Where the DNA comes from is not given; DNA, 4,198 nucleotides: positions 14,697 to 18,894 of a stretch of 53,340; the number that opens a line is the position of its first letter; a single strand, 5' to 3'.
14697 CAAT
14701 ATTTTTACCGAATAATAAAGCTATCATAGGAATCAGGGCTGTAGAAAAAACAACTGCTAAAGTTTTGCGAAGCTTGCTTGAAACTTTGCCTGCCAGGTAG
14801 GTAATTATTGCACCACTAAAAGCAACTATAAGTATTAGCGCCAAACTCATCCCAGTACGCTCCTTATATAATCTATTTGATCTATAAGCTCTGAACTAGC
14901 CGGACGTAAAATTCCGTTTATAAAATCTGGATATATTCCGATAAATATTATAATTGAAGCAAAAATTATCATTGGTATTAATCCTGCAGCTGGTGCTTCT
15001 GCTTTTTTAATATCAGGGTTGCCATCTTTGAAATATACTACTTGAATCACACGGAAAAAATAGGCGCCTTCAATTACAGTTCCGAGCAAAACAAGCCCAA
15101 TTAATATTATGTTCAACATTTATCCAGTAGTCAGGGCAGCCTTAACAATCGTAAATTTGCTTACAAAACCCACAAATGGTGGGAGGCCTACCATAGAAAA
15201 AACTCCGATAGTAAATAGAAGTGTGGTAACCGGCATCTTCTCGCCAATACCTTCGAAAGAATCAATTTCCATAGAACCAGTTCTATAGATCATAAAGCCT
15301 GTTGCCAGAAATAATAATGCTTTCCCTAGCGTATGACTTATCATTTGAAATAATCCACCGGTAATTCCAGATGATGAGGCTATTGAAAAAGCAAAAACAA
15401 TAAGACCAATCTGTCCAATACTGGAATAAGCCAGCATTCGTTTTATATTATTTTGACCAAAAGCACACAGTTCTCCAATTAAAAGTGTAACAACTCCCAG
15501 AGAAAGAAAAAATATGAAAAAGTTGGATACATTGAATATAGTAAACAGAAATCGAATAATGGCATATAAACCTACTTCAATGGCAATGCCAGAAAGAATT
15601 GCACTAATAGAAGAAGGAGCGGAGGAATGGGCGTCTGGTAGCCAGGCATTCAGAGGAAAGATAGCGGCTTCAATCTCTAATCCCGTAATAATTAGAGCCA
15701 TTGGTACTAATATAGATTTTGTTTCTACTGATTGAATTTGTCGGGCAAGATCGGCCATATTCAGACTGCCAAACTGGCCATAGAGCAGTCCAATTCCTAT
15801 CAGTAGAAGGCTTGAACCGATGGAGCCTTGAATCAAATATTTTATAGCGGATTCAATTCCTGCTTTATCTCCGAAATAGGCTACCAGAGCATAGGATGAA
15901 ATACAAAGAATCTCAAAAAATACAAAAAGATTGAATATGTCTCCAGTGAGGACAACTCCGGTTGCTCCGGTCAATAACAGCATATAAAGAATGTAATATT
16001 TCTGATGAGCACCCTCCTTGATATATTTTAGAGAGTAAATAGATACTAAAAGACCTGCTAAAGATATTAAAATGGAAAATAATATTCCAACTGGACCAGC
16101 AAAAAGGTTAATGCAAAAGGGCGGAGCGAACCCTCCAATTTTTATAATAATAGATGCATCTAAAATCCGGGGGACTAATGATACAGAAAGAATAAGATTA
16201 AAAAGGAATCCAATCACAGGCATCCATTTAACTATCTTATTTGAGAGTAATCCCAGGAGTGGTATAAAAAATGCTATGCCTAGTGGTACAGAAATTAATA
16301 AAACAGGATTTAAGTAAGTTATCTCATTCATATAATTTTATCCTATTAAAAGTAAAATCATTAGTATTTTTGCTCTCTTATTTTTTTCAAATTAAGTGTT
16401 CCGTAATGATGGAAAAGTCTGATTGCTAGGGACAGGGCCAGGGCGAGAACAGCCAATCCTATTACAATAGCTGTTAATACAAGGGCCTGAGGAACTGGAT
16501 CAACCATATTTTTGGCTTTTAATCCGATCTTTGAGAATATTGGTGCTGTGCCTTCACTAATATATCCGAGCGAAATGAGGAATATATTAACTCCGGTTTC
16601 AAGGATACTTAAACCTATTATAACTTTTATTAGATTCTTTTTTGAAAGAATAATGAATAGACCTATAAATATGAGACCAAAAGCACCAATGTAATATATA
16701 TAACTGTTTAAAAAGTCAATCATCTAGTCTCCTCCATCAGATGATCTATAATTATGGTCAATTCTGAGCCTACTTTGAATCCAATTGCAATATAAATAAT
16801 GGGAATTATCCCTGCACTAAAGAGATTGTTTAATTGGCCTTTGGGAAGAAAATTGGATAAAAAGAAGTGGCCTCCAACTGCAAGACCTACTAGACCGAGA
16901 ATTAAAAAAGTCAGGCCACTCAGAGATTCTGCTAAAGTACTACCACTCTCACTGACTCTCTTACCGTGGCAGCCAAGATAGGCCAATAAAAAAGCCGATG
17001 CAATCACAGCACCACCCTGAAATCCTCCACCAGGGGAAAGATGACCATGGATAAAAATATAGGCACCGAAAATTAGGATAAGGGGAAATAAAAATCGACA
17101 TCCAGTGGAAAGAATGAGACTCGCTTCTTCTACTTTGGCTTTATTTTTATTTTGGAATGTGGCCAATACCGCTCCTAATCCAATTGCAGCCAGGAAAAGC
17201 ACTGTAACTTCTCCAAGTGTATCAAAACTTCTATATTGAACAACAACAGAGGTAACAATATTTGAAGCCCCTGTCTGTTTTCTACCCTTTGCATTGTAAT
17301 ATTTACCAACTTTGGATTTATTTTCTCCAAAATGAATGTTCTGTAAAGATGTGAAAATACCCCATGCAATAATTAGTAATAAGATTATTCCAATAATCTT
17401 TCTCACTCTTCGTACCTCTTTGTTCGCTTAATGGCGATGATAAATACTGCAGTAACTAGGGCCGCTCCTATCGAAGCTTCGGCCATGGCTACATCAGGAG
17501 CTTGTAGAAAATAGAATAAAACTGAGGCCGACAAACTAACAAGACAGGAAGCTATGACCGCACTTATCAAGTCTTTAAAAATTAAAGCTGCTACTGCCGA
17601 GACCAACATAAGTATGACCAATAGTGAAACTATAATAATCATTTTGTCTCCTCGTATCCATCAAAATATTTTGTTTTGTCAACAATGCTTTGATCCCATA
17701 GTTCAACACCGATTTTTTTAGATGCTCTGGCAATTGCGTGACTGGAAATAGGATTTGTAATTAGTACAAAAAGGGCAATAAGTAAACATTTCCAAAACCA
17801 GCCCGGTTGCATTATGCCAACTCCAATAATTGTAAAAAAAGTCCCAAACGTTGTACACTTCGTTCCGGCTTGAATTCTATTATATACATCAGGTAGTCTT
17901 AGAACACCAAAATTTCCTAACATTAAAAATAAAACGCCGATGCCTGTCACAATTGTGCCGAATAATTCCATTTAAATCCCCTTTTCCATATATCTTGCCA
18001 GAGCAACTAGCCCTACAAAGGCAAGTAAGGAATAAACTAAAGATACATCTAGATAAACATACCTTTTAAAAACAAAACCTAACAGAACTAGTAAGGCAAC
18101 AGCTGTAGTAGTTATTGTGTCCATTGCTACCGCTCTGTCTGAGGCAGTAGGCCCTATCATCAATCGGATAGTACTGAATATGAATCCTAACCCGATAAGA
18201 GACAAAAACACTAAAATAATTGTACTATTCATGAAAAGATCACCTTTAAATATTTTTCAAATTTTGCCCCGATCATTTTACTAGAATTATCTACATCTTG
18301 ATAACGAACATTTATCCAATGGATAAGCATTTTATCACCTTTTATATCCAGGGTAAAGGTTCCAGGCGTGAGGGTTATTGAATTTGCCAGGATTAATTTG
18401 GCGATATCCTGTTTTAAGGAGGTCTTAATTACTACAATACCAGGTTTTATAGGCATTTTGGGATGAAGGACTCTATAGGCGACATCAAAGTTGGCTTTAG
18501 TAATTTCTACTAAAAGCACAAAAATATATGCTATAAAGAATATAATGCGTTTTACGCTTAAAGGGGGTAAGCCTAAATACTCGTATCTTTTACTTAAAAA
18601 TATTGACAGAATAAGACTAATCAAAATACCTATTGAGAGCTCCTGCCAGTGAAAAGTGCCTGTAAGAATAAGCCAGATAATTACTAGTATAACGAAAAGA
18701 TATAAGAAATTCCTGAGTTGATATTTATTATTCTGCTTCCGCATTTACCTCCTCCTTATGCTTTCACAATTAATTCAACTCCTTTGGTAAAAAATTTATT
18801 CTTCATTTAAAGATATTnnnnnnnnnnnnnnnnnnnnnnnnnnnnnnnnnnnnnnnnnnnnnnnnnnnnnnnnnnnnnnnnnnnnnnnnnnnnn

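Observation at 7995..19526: Rex-headed 14-ORF Mrp-Mbx/Ehr-type membrane complex with Mbx gene order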

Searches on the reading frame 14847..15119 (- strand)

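Call 4: search_protein_families(library=pfam, proteins=[window:14847-15119:-], max_evalue=0.01)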
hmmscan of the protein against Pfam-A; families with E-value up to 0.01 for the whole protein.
window:14847-15119:- (90 aa): 0 families

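Call 7: search_protein_families(library=ncbifam, proteins=[window:14847-15119:-], max_evalue=0.001)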
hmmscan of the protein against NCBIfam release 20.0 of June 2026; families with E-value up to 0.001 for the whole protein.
window:14847-15119:- (90 aa): 13 families
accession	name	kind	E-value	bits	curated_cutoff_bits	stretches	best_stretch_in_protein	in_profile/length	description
NF006241.0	PRK08377.1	equivalog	5.8e-14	52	645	1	6-88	408-487/494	NADH dehydrogenase subunit N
NF006240.0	PRK08376.1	subfamily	1.1e-11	44.3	662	1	2-90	429-519/521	putative monovalent cation/H+ antiporter subunit D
NF006419.0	PRK08668.1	equivalog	9.1e-08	31.3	617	1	5-74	407-477/613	NADH dehydrogenase subunit M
NF009306.0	PRK12663.1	equivalog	2.4e-07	29.9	542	1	4-89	406-492/498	Na+/H+ antiporter subunit D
NF006236.0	PRK08375.1-1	equivalog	3.3e-07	29.6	663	1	5-68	418-485/493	putative monovalent cation/H+ antiporter subunit D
TIGR01770.1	NDH_I_N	subfamily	1.7e-05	24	332.6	1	4-67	407-471/472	NADH-quinone oxidoreductase subunit NuoN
TIGR01972.1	NDH_I_M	subfamily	3.8e-05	22.5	263.8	1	9-81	410-485/486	NADH-quinone oxidoreductase subunit M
NF009289.0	PRK12649.1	equivalog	0.0003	19.3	1117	1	3-85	421-507/789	putative monovalent cation/H+ antiporter subunit A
NF004439.0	PRK05777.1-1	equivalog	0.00034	19.6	531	1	6-74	410-481/485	NADH-quinone oxidoreductase subunit NuoN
NF009285.0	PRK12645.1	equivalog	0.00061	18.1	1028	1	5-81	431-511/804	Na+/H+ antiporter subunit A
NF009288.0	PRK12648.1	equivalog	0.00061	18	1104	1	3-77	408-485/954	monovalent cation/H+ antiporter subunit A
TIGR00940.1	2a6301s01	subfamily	0.00065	18.1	920.45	1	14-79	436-505/793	monovalent cation:proton antiporter subunit A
NF004920.0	PRK06277.1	equivalog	0.00083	18.2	578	1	5-79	404-476/478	energy conserving hydrogenase EhbF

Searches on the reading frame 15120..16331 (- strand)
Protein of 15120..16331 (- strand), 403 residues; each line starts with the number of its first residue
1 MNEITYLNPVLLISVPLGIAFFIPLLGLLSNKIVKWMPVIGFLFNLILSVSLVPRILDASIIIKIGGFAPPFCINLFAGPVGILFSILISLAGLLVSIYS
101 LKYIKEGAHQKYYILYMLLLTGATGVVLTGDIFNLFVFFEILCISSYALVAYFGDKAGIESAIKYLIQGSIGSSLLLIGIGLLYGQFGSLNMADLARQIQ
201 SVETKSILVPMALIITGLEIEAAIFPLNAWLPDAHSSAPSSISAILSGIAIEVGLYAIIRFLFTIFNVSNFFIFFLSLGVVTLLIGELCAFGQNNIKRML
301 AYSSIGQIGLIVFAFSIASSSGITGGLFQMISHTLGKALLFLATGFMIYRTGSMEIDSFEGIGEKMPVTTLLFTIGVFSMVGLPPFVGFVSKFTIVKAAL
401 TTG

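Call 4: search_protein_families(library=pfam, proteins=[window:15120-16331:-], max_evalue=0.01)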
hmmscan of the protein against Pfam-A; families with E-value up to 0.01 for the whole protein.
window:15120-16331:- (403 aa): 3 families
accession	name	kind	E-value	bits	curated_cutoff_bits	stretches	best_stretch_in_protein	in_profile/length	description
PF00361.26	Proton_antipo_M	-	2.4e-62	211.2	21.5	1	131-400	3-276/294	NADH:quinone oxidoreductase/Mrp antiporter, TM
PF10125.14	NADHdeh_related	-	1.6e-06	28.2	27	1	122-227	80-181/218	NADH dehydrogenase I, subunit N related protein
PF00662.26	Proton_antipo_N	-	0.01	16.2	24.5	1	79-108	16-45/51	NADH-Ubiquinone oxidoreductase (complex I), chain 5 N-terminus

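Call 7: search_protein_families(library=ncbifam, proteins=[window:15120-16331:-], max_evalue=0.001)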
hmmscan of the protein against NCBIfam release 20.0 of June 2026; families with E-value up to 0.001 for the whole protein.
window:15120-16331:- (403 aa): 75 families (the best 25 are shown)
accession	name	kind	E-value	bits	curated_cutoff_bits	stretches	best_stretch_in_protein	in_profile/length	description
NF006241.0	PRK08377.1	equivalog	1.2e-118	397.3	645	1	8-402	4-403/494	NADH dehydrogenase subunit N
NF006240.0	PRK08376.1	subfamily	4.8e-87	293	662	1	9-398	7-425/521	putative monovalent cation/H+ antiporter subunit D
NF009306.0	PRK12663.1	equivalog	1.1e-80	271.9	542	1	13-403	6-404/498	Na+/H+ antiporter subunit D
NF009305.0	PRK12662.1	equivalog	3e-74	250.6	700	1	9-401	6-408/492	putative monovalent cation/H+ antiporter subunit D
NF005818.0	PRK07691.1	equivalog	5.1e-73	246.7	586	1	11-403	8-406/496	Na+/H+ antiporter subunit D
NF009308.0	PRK12665.1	equivalog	1.6e-67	228.3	585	1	25-401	24-406/531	Na+/H+ antiporter subunit D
NF006419.0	PRK08668.1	equivalog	3.7e-67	227.5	617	1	25-401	16-402/613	NADH dehydrogenase subunit M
TIGR00944.1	2a6301s04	subfamily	9.8e-67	226.2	692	1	12-400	6-400/463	multicomponent K+/H+ antiporter, MrpD/PhaD subunit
NF005086.0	PRK06521.1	equivalog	6.9e-65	219.8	667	1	29-402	24-417/669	hydrogenase 4 subunit B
TIGR01972.1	NDH_I_M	subfamily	1.4e-64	218.6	263.8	1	11-399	3-400/486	NADH-quinone oxidoreductase subunit M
NF009309.0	PRK12666.1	equivalog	2.2e-63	214.7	476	1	10-401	9-425/529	monovalent cation/H+ antiporter subunit D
NF006238.0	PRK08375.1-4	equivalog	2.7e-61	208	626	1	42-402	38-401/531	putative monovalent cation/H+ antiporter subunit D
NF005097.0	PRK06525.1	equivalog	4e-59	200.6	430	1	29-400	22-404/480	hydrogenase 4 subunit D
NF009287.0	PRK12647.1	equivalog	2.5e-54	185.1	937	1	11-401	5-400/773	putative monovalent cation/H+ antiporter subunit A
TIGR01770.1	NDH_I_N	subfamily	4.1e-54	184.3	332.6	1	53-401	42-403/472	NADH-quinone oxidoreductase subunit NuoN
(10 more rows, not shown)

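Call 52: search_solved_structures(query=window:15120-16331:-, max_evalue=1e-35, show_alignments=1)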
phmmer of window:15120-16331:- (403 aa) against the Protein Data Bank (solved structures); distinct sequences matched with E-value up to 1e-35: 8.
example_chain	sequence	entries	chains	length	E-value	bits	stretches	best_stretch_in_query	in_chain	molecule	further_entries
6u8y_H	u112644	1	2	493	1.3e-88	301.4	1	10-400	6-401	NADH dehydrogenase subunit N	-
6cfw_H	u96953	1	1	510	9.3e-70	239.3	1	12-398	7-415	Monovalent cation/H+ antiporter subunit D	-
7qru_D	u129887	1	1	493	5.6e-51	177.5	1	16-400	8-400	Na+/H+ antiporter subunit D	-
6z16_D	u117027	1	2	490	1.1e-50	176.6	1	15-400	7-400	Multisubunit Na+/H+ antiporter, D subunit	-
7d3u_D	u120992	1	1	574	2.8e-45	158.7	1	13-403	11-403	Monovalent Na+/H+ antiporter subunit D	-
6hum_B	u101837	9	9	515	8.8e-37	130.8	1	78-396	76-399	NAD(P)H-quinone oxidoreductase subunit 2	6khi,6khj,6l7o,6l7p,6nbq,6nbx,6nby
6u8y_X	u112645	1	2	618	9.2e-37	130.7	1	37-401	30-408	NADH dehydrogenase subunit M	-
7d3u_A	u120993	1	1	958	2.9e-36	129.1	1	11-400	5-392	Monovalent Na+/H+ antiporter subunit A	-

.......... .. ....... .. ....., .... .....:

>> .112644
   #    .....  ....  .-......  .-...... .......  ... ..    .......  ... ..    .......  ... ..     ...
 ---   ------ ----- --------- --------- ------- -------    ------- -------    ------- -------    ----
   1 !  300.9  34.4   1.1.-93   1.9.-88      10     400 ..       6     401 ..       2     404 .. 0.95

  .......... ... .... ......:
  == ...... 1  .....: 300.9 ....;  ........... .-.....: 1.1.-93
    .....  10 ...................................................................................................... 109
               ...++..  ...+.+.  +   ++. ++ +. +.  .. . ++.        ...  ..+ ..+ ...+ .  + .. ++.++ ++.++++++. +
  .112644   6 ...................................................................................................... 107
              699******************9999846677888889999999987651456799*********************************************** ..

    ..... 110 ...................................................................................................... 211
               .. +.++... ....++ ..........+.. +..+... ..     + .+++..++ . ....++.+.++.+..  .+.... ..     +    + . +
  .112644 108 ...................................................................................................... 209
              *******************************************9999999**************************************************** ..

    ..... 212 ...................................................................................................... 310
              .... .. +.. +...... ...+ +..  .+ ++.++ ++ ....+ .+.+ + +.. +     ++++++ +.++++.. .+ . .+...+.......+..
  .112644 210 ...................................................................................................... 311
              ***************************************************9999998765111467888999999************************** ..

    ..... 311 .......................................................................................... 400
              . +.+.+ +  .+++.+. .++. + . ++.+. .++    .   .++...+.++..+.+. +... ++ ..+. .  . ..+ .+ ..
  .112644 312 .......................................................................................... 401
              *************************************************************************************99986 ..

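Call 84: find_encoding_contigs(protein=window:15120-16331:-, flank=3000, max_places=5)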
Protein window:15120-16331:- (403 aa): no gene with exactly this product is on record in the collection.

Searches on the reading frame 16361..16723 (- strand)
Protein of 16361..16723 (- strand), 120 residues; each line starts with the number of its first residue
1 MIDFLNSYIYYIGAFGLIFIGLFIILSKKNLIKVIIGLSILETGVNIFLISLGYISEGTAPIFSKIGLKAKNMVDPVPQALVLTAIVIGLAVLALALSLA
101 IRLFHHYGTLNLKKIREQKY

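Call 4: search_protein_families(library=pfam, proteins=[window:16361-16723:-], max_evalue=0.01)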
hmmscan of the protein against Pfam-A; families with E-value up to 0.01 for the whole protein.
window:16361-16723:- (120 aa): 1 family
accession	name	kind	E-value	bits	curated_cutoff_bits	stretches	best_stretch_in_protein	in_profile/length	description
PF00420.29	Oxidored_q2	-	3.1e-24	85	26.1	1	10-116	2-91/95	NADH-ubiquinone/plastoquinone oxidoreductase chain 4L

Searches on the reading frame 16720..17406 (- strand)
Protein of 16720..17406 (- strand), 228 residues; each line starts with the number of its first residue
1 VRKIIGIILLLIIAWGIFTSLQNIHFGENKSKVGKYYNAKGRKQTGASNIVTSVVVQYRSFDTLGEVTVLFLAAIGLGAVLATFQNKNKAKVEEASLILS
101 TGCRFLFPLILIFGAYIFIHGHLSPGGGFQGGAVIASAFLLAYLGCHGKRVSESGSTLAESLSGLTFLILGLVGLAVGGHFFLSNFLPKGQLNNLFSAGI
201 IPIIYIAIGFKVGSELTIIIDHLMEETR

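Call 4: search_protein_families(library=pfam, proteins=[window:16720-17406:-], max_evalue=0.01)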
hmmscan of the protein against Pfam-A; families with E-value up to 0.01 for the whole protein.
window:16720-17406:- (228 aa): 2 families
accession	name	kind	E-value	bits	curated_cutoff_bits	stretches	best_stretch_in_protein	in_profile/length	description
PF04039.18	MnhB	-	2.8e-25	89.4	22.5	1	98-216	1-125/127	Domain related to MnhB subunit of Na+/H+ antiporter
PF20501.3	MbhE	-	1.4e-10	41.5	27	1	24-87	24-87/98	MBH, subunit E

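Call 7: search_protein_families(library=ncbifam, proteins=[window:16720-17406:-], max_evalue=0.001)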
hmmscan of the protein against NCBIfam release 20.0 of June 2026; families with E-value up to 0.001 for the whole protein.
window:16720-17406:- (228 aa): 24 families
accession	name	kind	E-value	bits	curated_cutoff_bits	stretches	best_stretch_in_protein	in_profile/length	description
NF009217.0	PRK12567.1-1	equivalog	8.8e-69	231.6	268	1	2-226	6-234/238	putative monovalent cation/H+ antiporter subunit B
NF009161.0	PRK12507.1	equivalog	2.9e-29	102.3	272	1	7-220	97-326/336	putative monovalent cation/H+ antiporter subunit B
NF009288.0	PRK12648.1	equivalog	3.9e-26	91.4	1104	1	28-187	720-890/954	monovalent cation/H+ antiporter subunit A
NF006248.0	PRK08386.1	subfamily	1.8e-25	89.6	92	1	96-225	4-145/151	putative monovalent cation/H+ antiporter subunit B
NF009290.0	PRK12650.1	equivalog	6.6e-23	80.6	980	1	13-181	693-876/966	DUF4040 family protein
NF009229.0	PRK12579.1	equivalog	1.1e-18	67.6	229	1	4-219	7-240/258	putative monovalent cation/H+ antiporter subunit B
NF009284.0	PRK12644.1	equivalog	8.2e-18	63.9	962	2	89-166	809-886/975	Na+/H+ antiporter subunit A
NF009219.0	PRK12567.1-3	equivalog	2.9e-17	63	179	1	43-213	37-203/220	putative monovalent cation/H+ antiporter subunit B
NF006249.0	PRK08387.1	equivalog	1.6e-15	57.7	111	1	95-223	3-126/133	putative monovalent cation/H+ antiporter subunit B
NF009162.0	PRK12508.1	equivalog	8e-15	55.2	120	1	96-220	4-130/139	Na(+)/H(+) antiporter subunit B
NF009160.0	PRK12505.1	equivalog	9.8e-13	47.9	140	1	88-212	19-143/179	putative monovalent cation/H+ antiporter subunit B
NF009163.0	PRK12509.1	equivalog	1.6e-12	47.7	148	1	95-216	2-126/137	Na+/H+ antiporter subunit B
NF009159.0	PRK12504.1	equivalog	3.8e-12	46.5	141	1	25-83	112-174/178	DUF4040 domain-containing protein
NF004924.0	PRK06281.1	equivalog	1.9e-11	44.1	137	1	109-222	15-143/154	putative monovalent cation/H+ antiporter subunit B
NF009218.0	PRK12567.1-2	equivalog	2.1e-11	44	184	1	44-151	33-137/200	putative monovalent cation/H+ antiporter subunit B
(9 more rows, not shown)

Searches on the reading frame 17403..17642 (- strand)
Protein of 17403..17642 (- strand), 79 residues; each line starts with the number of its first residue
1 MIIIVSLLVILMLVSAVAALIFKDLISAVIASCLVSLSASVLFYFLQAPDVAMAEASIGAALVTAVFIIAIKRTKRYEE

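Call 4: search_protein_families(library=pfam, proteins=[window:17403-17642:-], max_evalue=0.01)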
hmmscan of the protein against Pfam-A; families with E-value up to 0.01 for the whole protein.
window:17403-17642:- (79 aa): 1 family
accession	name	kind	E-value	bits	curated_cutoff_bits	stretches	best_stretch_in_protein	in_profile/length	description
PF13244.11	MbhD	-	4.5e-19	68.8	27.2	1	10-76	1-67/67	MBH, subunit D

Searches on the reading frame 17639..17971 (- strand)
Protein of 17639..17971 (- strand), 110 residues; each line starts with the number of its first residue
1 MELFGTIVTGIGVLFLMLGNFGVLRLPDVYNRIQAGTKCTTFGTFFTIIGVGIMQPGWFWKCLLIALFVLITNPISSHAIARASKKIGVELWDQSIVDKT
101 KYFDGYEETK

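Call 4: search_protein_families(library=pfam, proteins=[window:17639-17971:-], max_evalue=0.01)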
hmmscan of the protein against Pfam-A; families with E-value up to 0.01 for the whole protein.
window:17639-17971:- (110 aa): 1 family
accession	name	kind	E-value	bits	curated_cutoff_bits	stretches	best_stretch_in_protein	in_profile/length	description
PF03334.19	PhaG_MnhG_YufB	-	3.8e-25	88.4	23.4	1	10-84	3-79/80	Na+/H+ antiporter subunit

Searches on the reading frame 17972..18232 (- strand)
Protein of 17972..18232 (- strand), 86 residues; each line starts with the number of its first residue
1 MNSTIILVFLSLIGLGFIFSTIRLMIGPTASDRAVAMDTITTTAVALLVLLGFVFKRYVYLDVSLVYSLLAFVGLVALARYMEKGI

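Call 4: search_protein_families(library=pfam, proteins=[window:17972-18232:-], max_evalue=0.01)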
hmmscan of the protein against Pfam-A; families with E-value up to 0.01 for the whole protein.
window:17972-18232:- (86 aa): 1 family
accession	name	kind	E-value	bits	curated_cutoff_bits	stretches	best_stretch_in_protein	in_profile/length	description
PF04066.18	MrpF_PhaF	-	1.3e-18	67.6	23.3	1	32-83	2-53/53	Multiple resistance and pH regulation protein F (MrpF / PhaF)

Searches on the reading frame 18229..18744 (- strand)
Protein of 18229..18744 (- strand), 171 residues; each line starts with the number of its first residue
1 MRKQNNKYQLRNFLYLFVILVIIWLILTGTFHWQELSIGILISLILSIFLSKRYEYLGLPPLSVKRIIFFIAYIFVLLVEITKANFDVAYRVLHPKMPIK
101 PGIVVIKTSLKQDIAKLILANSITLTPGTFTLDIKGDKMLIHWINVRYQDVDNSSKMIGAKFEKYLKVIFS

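Call 4: search_protein_families(library=pfam, proteins=[window:18229-18744:-], max_evalue=0.01)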
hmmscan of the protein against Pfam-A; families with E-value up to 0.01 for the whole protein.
window:18229-18744:- (171 aa): 2 families
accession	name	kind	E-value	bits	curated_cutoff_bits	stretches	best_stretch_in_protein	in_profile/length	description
PF01899.21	MNHE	-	2.5e-41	141.3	27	1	17-168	1-144/145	Na+/H+ ion antiporter subunit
PF24124.1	YphA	-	0.0073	16.4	28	1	6-82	21-97/198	YphA-like integral membrane protein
